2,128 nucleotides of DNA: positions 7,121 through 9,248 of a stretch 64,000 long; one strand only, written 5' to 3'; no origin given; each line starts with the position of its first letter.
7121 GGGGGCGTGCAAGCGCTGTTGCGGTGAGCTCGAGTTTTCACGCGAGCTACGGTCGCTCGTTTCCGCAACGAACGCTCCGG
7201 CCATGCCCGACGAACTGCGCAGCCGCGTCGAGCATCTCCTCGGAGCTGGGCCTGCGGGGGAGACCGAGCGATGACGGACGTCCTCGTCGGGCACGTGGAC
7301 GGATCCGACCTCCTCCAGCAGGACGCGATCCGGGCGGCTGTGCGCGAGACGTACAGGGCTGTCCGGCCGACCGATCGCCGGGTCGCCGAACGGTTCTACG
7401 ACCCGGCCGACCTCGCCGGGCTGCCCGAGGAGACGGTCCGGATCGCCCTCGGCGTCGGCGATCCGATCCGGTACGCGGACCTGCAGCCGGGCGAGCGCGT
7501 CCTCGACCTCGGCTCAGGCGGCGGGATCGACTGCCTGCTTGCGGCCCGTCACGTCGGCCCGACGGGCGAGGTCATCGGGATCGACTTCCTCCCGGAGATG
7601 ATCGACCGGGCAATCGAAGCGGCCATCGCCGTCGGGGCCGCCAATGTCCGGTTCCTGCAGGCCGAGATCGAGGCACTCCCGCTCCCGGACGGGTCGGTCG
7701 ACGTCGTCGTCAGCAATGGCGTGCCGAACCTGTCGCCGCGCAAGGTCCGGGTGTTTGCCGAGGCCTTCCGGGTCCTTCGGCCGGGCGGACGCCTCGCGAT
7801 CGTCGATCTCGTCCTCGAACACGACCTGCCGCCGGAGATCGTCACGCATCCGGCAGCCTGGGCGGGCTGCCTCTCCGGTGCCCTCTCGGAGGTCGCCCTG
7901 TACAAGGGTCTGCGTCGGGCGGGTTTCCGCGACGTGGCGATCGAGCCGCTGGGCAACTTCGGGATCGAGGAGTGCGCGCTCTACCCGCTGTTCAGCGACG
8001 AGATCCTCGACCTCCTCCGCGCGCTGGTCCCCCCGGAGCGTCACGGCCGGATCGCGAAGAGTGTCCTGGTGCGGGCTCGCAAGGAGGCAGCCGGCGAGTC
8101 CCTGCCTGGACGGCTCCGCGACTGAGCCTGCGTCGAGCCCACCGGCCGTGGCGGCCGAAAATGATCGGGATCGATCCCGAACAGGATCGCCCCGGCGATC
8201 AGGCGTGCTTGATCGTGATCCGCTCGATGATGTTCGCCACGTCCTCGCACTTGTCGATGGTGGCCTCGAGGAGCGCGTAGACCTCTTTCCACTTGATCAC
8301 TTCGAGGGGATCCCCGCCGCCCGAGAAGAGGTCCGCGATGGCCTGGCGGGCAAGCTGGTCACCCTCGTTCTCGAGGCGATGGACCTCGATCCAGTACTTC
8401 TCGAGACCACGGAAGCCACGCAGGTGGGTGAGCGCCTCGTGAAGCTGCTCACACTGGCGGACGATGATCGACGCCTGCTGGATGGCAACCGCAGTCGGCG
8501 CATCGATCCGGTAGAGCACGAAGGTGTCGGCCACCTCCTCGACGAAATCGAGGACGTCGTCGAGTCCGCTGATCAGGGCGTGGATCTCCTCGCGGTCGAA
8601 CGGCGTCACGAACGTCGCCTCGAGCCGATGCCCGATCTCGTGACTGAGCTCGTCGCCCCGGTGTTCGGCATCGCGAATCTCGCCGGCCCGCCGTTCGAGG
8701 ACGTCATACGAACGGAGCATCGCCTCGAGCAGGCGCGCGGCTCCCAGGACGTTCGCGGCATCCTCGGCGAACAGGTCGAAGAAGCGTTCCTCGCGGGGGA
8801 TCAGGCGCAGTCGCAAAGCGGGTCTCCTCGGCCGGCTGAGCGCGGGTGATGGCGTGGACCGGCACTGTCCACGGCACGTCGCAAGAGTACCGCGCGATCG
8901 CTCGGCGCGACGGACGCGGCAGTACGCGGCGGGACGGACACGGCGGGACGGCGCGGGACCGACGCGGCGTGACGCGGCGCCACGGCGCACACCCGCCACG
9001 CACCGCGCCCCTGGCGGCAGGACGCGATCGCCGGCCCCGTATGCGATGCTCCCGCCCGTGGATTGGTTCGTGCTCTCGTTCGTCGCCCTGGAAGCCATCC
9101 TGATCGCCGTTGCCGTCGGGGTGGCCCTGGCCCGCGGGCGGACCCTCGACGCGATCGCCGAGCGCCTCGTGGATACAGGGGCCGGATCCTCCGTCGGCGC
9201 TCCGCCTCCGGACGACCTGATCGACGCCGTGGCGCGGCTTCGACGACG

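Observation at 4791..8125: Self-contained ECF/ZAS module driving OsmC plus two atypical ArsM-like methyltransferases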

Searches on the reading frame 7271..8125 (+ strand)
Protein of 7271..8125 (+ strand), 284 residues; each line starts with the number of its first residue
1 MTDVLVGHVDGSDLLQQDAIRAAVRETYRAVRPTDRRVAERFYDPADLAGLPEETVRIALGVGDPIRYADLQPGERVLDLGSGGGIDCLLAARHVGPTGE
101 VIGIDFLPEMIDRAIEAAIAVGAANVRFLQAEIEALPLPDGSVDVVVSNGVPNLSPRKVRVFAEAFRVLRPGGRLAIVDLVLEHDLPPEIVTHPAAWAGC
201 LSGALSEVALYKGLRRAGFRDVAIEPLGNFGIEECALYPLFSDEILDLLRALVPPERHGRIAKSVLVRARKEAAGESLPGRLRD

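Call 5: search_protein_families(library=pfam, proteins=[window:7271-8125:+], max_evalue=0.01)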
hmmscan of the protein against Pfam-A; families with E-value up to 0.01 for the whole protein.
window:7271-8125:+ (284 aa): 14 families
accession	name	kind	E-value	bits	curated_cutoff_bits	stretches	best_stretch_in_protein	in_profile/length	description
PF13847.12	Methyltransf_31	-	9.6e-31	106.9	27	1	73-201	3-132/145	Methyltransferase domain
PF13649.12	Methyltransf_25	-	2.6e-22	79.8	27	1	77-173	1-97/97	Methyltransferase domain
PF08241.18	Methyltransf_11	-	1.5e-21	77.3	21.2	1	78-177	1-95/95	Methyltransferase domain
PF01209.24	Ubie_methyltran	-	3.8e-17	62.8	20.1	1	72-179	46-153/233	ubiE/COQ5 methyltransferase family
PF08242.18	Methyltransf_12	-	1.1e-11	45.7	30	1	78-175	1-98/98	Methyltransferase domain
PF13489.12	Methyltransf_23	-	1.4e-10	41.6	27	1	71-185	20-123/164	Methyltransferase domain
PF01135.25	PCMT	-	6.1e-09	36.4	20.3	1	16-129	17-129/210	Protein-L-isoaspartate(D-aspartate) O-methyltransferase (PCMT)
PF01728.25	FtsJ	-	5.7e-06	26.8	24.1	1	71-160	19-109/181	FtsJ-like methyltransferase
PF20922.3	Anamorsin_N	-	0.00078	19.6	27.1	1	133-183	42-93/163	Anamorsin, N-terminal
PF05175.20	MTS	-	0.0035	17.4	23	1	74-178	32-139/170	Methyltransferase small domain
PF05148.21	Methyltransf_8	-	0.0045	17.3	27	1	123-179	103-158/219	Hypothetical methyltransferase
PF06325.19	PrmA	-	0.006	16.5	22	1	71-174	159-255/296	Ribosomal protein L11 methyltransferase (PrmA)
PF02353.26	CMAS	-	0.0062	16.3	27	1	69-179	58-166/273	Mycolic acid cyclopropane synthetase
PF01170.24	UPF0020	-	0.0098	16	22.3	0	98-149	76-128/197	RMKL-like, methyltransferase domain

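Call 6: search_protein_families(library=ncbifam, proteins=[window:7271-8125:+], max_evalue=0.01)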
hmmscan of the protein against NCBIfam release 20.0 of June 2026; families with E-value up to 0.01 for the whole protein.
window:7271-8125:+ (284 aa): 49 families (the best 25 are shown)
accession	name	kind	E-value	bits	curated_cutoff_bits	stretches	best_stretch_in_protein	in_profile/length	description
NF008823.0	PRK11873.1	subfamily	6e-71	239.1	263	1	38-272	43-268/272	arsenite methyltransferase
NF041537.1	ArsM_AhpD_UU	exception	6.8e-54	182.9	510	1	42-224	45-227/345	arsenite methyltransferase/AhpD domain selenoprotein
NF047649.1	MTase_UXPK_star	exception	1.5e-47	162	460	1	41-229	45-233/283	methyltransferase/UXPK-star double selenoprotein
NF041536.1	ArsM_DUF2284_UU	exception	5.6e-46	156.8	575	1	33-224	35-227/459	arsenite methyltransferase/DUF2284 domain selenoprotein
NF040538.1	methyl_ArsM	equivalog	1.2e-39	136.5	500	2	138-225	167-256/356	arsinothricin biosynthesis methyltransferase ArsM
NF045667.1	MTase_DVU1556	equivalog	1.7e-22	79.9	155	1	66-225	15-166/213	DVU_1556 family methyltransferase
NF038099.1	AsSugarArsM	exception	1.5e-21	76.9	400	1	51-239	36-233/321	arsenosugar biosynthesis arsenite methyltransferase ArsM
NF040539.1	AST_met_ArsM_2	exception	6.1e-19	68.9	240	1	75-225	58-211/262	putative arsinothricin biosynthesis methyltransferase ArsM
NF001244.0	PRK00216.1-5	equivalog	6.9e-17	61.5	216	1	68-182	43-158/236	bifunctional demethylmenaquinone methyltransferase/2-methoxy-6-polyprenyl-1,4-benzoquinol methylase UbiE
TIGR01934.1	MenG_MenH_UbiE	subfamily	7.4e-17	61.4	158.35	1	69-181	35-145/223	ubiquinone/menaquinone biosynthesis methyltransferase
NF001240.0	PRK00216.1-1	equivalog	6.5e-16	58.1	378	1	66-179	56-170/251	bifunctional demethylmenaquinone methyltransferase/2-methoxy-6-polyprenyl-1,4-benzoquinol methylase UbiE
NF052510.1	methyltran_MpqE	exception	2.9e-14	53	335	1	67-179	40-153/234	methyl-plastoquinone biosynthesis methyltransferase MpqE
NF043040.1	corrin_prot_MT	hypoth_equivalog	1.7e-13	50.5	180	1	71-185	38-155/216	corrinoid protein-associated methyltransferase CpaM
TIGR02752.1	MenG_heptapren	equivalog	1.7e-12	47.3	419.85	1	66-179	38-151/231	demethylmenaquinone methyltransferase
TIGR02072.1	BioC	equivalog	2.1e-12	47.4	184.95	1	75-181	36-136/244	malonyl-ACP O-methyltransferase BioC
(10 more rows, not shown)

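Call 24: search_solved_structures(query=window:7271-8125:+, max_evalue=0.00001, show_alignments=2)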
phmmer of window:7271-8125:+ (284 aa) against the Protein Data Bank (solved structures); distinct sequences matched with E-value up to 0.00001: 28.
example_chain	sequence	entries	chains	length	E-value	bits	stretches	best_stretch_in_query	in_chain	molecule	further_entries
5evj_A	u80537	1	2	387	5.1e-32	114.9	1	16-222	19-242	Arsenite methyltransferase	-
5eg5_A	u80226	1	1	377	2.1e-23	86.6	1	48-241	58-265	Arsenic methyltransferase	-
4kw7_A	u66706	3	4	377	2.8e-23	86.3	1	48-241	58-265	Arsenic methyltransferase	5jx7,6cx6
4fr0_A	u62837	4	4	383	2.9e-23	86.2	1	48-241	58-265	Arsenic methyltransferase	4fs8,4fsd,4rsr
8xt7_A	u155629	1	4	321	8.5e-21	78.1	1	77-211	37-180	Arsenite methyltransferase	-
5wp5_A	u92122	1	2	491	1e-18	71.3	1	68-225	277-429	Phosphomethylethanolamine N-methyltransferase 2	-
5wp4_A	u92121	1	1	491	2.4e-16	63.5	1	68-225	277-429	Phosphoethanolamine N-methyltransferase 1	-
3dh0_A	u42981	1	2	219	1.8e-12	50.8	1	43-189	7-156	SAM dependent methyltransferase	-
1xxl_A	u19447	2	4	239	2.3e-12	50.5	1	63-193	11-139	YcgJ protein | ycgJ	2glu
8zc8_A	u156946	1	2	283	1.8e-11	47.5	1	51-189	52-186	MitM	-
21zq_A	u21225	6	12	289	1.9e-11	47.5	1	51-189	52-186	MitM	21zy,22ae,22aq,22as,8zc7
3tma_A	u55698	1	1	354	5.5e-11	45.9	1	25-190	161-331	methyltransferase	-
3mgg_A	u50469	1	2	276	5.8e-11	45.9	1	72-179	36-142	Methyltransferase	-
3bus_A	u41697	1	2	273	2.5e-10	43.8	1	65-183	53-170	Methyltransferase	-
1ufk_A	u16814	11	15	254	7.7e-09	38.9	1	54-183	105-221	TT0836 protein | Ribosomal protein L11 methyltransferase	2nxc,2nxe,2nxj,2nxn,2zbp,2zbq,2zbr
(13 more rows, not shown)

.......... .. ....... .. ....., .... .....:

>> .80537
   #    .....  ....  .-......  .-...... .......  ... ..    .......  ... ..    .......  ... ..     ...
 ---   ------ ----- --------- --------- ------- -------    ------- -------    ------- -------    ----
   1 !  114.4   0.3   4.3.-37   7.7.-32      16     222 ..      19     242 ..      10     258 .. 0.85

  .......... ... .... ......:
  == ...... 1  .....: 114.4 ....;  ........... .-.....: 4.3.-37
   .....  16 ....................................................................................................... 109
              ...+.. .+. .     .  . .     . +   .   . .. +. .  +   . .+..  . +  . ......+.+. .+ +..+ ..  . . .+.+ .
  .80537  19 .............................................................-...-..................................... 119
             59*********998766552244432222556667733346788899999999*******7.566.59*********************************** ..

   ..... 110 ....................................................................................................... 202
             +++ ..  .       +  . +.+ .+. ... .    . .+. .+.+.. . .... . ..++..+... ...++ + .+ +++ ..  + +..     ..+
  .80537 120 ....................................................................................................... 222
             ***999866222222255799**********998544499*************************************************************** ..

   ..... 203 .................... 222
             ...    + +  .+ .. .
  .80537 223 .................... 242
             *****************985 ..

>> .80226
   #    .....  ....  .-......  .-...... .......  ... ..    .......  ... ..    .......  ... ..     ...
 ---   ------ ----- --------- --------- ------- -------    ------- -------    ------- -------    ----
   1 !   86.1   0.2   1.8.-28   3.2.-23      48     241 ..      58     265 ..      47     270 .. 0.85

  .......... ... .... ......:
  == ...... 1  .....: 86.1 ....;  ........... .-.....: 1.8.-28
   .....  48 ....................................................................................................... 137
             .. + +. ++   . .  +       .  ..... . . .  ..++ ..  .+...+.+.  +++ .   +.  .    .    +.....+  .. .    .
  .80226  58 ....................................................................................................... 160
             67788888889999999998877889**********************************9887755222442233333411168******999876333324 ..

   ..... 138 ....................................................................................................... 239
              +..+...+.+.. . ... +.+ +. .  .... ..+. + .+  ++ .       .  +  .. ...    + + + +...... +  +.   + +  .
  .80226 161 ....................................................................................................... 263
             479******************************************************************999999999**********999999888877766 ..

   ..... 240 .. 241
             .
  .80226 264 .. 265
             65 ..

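Call 41: find_homologous_proteins(query=window:7271-8125:+, max_evalue=1e-10)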
Query window:7271-8125:+ (284 aa): 6981 proteins with E <= 1e-10 among 8000 candidates; the best 120 are listed.
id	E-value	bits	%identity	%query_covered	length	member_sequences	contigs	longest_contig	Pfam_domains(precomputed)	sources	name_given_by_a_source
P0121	2.4e-179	613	100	100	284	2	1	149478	PF13847.13,PF13489.13,PF13649.13,PF01135.26,PF01728.26,PF01209.25,PF08241.19,PF08242.19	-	-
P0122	1.8e-170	584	95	100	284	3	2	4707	PF13847.13,PF13489.13,PF13649.13,PF01135.26,PF01728.26,PF01209.25,PF08241.19,PF08242.19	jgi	jgi:SAM-dependent methyltransferase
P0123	3.7e-168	576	94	100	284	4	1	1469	PF13847.13,PF13489.13,PF05175.21,PF13649.13,PF01135.26,PF01728.26,PF01209.25,PF08241.19,PF08242.19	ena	-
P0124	6.5e-168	576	93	100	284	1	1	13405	PF13847.13,PF13489.13,PF13649.13,PF01135.26,PF01728.26,PF01209.25,PF08241.19,PF08242.19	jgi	-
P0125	1.2e-167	575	93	100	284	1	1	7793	PF13847.13,PF13489.13,PF13649.13,PF01135.26,PF01728.26,PF01209.25,PF08241.19,PF08242.19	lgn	-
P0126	3.7e-167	573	93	100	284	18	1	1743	PF13847.13,PF13489.13,PF05175.21,PF13649.13,PF01135.26,PF01209.25,PF08241.19,PF08242.19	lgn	-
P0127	1.8e-165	568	93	100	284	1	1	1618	PF13847.13,PF13489.13,PF13649.13,PF01135.26,PF01209.25,PF08241.19,PF08242.19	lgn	-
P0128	1.4e-163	561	91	100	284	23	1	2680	PF13847.13,PF13489.13,PF05175.21,PF13649.13,PF01135.26,PF01728.26,PF01209.25,PF08241.19,PF08242.19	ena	-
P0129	4.5e-158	543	88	100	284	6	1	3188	PF13847.13,PF13489.13,PF13649.13,PF01135.26,PF01728.26,PF01209.25,PF08241.19,PF08242.19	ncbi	-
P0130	1.0e-149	516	83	100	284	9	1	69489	PF13847.13,PF13489.13,PF13649.13,PF00891.25,PF01135.26,PF01728.26,PF01209.25,PF08241.19,PF08242.19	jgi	-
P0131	5.0e-149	514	84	100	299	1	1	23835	PF13847.13,PF13489.13,PF05175.21,PF13649.13,PF01135.26,PF01209.25,PF08241.19,PF08242.19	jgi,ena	-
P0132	7.6e-148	510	83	100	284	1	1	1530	PF13847.13,PF13489.13,PF13649.13,PF01135.26,PF01209.25,PF08241.19,PF08242.19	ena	-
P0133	4.2e-147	507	83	100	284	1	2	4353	PF13847.13,PF13489.13,PF13649.13,PF05148.22,PF01135.26,PF01209.25,PF08241.19,PF08242.19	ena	-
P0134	9.6e-147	506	83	98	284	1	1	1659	PF13847.13,PF13489.13,PF13649.13,PF01135.26,PF01209.25,PF08241.19,PF08242.19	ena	-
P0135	1.8e-146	505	83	100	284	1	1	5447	PF13847.13,PF13489.13,PF13649.13,PF01135.26,PF01209.25,PF08241.19,PF08242.19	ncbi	-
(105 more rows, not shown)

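Call 43: find_encoding_contigs(protein=P0121, flank=10000, max_places=2)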
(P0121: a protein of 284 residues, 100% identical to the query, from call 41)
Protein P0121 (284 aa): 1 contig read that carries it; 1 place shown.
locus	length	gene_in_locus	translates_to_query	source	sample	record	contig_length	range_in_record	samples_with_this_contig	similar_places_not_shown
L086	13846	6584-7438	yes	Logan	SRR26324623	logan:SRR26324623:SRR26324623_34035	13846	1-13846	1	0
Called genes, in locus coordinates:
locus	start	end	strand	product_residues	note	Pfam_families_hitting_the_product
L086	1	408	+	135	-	?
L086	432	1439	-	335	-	PF01384:PHO4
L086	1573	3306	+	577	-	PF00587:tRNA-synt_2b, PF04073:tRNA_edit, PF03129:HGTP_anticodon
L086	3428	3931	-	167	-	-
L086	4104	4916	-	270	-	PF01135:PCMT, PF13489:Methyltransf_23, PF00891:Methyltransf_2 (weak), PF01209:Ubie_methyltran, PF13847:Methyltransf_31, PF08241:Methyltransf_11, PF08242:Methyltransf_12, PF13649:Methyltransf_25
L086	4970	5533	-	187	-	PF02566:OsmC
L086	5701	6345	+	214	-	PF04542:Sigma70_r2, PF08281:Sigma70_r4_2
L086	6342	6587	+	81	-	PF13490:zf-HC2 (weak)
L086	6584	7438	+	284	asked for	PF01135:PCMT, PF13489:Methyltransf_23, PF01209:Ubie_methyltran, PF01728:FtsJ (weak), PF13847:Methyltransf_31, PF08241:Methyltransf_11, PF08242:Methyltransf_12, PF13649:Methyltransf_25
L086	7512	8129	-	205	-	PF01865:PhoU_div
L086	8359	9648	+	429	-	PF00512:HisKA, PF02518:HATPase_c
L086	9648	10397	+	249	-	PF03372:Exo_endo_phos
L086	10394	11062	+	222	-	PF03009:GDPD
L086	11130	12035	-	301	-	PF01135:PCMT, PF13489:Methyltransf_23, PF01209:Ubie_methyltran, PF06325:PrmA (weak), PF08241:Methyltransf_11, PF08242:Methyltransf_12, PF13649:Methyltransf_25, PF13847:Methyltransf_31, +2 more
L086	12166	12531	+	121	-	PF12840:HTH_20, PF01022:HTH_5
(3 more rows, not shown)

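Call 87: predict_structure(alignment_id=A3)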
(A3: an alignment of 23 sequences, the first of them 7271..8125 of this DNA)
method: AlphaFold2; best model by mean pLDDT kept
length: 284 residues; sequences in the alignment: 23
mean_pLDDT: 84.3   pTM: 0.85
mean pLDDT of the five models: 84.3, 77.2, 57.3, 55.8, 48.8
residues with pLDDT >= 90: 140; 70-90: 112; 50-70: 13; < 50: 19
segments of 3 or more residues with pLDDT < 50: 1-15, 282-284
pLDDT, mean of each block of 10 residues (from residue 1): 41 57 77 79 91 87 89 97 87 97 90 94 95 85 91 63 92 93 84 78 83 91 91 84 89 92 92 86 45
secondary structure, 60 per line:
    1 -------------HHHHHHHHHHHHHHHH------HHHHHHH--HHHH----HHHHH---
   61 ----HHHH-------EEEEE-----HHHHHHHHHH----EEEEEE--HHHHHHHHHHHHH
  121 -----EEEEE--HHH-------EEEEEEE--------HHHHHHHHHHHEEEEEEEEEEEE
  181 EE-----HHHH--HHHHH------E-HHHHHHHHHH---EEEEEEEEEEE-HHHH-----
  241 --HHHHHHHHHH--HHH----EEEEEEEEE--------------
elements in order: H14-29 H36-42 H45-48 H53-57 H65-68 E76-80 H86-95 E100-105 H108-120 E126-130 E143-149 H158-168 E169-182 H188-191 H194-198 H207-216 E220-230 H232-235 H243-252 E262-270

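Call 89: fold_search(model_id=the predicted structure, library=pdb)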
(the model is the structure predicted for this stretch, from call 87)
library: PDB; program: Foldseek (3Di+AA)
matches with E <= 10: 1991; with E <= 0.001: 1346
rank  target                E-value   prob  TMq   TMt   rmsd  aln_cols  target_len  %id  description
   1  5evj_A                1.1e-17  1.00  0.63  0.58   3.5       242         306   36  X-ray crystal structure of CrArsM, an arsenic (III) S-adenosylmethionine methyltransferase from Chlamydomonas reinhard (released 2016-11-30)
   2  4fr0                  7.2e-17  1.00  0.65  0.57   3.5       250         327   33  ArsM arsenic(III) S-adenosylmethionine methyltransferase with SAM (released 2012-07-11)
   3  5evj_B                8.1e-17  1.00  0.61  0.58   4.3       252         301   34  X-ray crystal structure of CrArsM, an arsenic (III) S-adenosylmethionine methyltransferase from Chlamydomonas reinhard (released 2016-11-30)
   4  6cx6_B                1.5e-16  1.00  0.64  0.55   3.4       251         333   33  The structure of an As(III) S-adenosylmethionine methyltransferase with As(III) and S-adenosyl-L-homocysteine (SAH) (released 2018-06-27)
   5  4fsd                  1.7e-16  1.00  0.56  0.49   6.8       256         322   33  ArsM arsenic(III) S-adenosylmethionine methyltransferase with As(III) (released 2012-07-11)
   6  4fs8                  2.1e-16  1.00  0.55  0.49   6.8       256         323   32  The structure of an As(III) S-adenosylmethionine methyltransferase: insights into the mechanism of arsenic biotransforma (released 2012-07-11)
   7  5jx7                  3.1e-16  1.00  0.60  0.53   4.6       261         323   31  Cysteine mutant (C224A) structure of As (III) S-adenosyl methyltransferase (released 2017-05-17)
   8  4rsr                  4.0e-16  1.00  0.54  0.47   7.1       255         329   32  ArsM arsenic(III) S-adenosylmethionine methyltransferase with trivalent phenyl arsencial derivative-Roxarsone (released 2014-12-10)
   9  5eg5                  4.2e-16  1.00  0.60  0.54   4.1       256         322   32  As (III) S-adenosylmethyltransferase cysteine mutant C72A bound Phenylarsine oxide (PhAs(III) in the arsenic binding sit (released 2016-11-02)
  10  4kw7                  6.7e-16  1.00  0.55  0.48   6.6       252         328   32  The structure of an As(III) S-adenosylmethionine methyltransferase with Phenylarsine oxide(PAO) (released 2014-05-28)
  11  6cx6_A                8.5e-16  1.00  0.62  0.54   3.6       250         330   34  The structure of an As(III) S-adenosylmethionine methyltransferase with As(III) and S-adenosyl-L-homocysteine (SAH) (released 2018-06-27)
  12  3bus_B                1.0e-15  1.00  0.58  0.67   4.0       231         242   28  Crystal Structure of RebM (released 2008-03-25)
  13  3bus_A                1.4e-15  1.00  0.54  0.60   5.0       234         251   29  Crystal Structure of RebM (released 2008-03-25)
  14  8xt7_B                2.8e-15  1.00  0.61  0.59   4.2       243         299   30  The crystal structure of human AS3MT (released 2025-01-15)
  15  8xt7_A                2.8e-15  1.00  0.61  0.58   4.2       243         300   30  The crystal structure of human AS3MT (released 2025-01-15)
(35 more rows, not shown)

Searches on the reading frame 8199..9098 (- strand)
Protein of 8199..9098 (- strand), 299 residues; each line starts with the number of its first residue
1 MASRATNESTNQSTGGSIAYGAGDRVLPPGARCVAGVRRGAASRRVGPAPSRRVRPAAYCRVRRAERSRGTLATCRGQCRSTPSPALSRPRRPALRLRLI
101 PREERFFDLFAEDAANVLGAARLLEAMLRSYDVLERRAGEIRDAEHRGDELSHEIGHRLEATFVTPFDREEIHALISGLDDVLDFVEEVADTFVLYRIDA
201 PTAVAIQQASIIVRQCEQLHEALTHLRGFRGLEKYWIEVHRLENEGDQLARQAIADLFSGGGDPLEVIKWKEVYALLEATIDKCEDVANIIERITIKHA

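Call 8: search_protein_families(library=pfam, proteins=[window:8199-9098:-], max_evalue=0.001)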
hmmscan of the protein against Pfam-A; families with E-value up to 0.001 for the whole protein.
window:8199-9098:- (299 aa): 1 family
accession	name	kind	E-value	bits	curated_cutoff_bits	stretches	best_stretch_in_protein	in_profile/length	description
PF01865.21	PhoU_div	-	4.7e-27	95.2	24.4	1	99-296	6-213/214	Protein of unknown function DUF47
